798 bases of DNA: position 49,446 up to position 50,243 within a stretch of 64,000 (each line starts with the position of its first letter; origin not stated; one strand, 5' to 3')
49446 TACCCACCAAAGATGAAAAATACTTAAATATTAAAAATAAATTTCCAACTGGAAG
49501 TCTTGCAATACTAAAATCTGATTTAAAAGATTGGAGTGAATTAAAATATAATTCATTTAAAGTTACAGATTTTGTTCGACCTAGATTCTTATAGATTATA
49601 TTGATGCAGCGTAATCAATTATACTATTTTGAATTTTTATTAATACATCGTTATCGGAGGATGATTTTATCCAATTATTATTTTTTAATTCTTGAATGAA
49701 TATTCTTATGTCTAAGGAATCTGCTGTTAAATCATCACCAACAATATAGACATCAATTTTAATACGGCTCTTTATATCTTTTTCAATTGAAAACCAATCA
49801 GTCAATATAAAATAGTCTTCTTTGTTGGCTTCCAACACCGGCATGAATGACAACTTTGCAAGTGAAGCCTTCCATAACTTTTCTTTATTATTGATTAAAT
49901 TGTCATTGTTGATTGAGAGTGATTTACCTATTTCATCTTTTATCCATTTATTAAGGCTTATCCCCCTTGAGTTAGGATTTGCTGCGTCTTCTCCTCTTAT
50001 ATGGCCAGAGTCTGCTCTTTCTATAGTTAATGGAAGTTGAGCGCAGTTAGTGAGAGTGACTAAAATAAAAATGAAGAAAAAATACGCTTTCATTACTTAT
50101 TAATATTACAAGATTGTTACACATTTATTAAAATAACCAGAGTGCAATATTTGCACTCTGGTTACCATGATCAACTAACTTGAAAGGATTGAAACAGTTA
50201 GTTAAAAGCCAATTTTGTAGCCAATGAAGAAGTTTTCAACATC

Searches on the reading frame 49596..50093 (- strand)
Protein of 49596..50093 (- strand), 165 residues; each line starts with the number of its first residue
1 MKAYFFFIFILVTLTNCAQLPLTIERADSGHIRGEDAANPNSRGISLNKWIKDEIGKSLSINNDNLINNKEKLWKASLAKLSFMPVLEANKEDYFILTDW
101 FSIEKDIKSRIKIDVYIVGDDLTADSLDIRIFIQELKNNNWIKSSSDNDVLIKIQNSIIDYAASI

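Call 68: search_protein_families(library=pfam, proteins=[window:49596-50093:-], max_evalue=0.01)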
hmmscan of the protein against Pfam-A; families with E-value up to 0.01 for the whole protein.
window:49596-50093:- (165 aa): 1 family
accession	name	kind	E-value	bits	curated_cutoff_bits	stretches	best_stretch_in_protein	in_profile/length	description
PF12100.13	DUF3576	-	6.9e-22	78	25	1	70-164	4-98/101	Domain of unknown function (DUF3576)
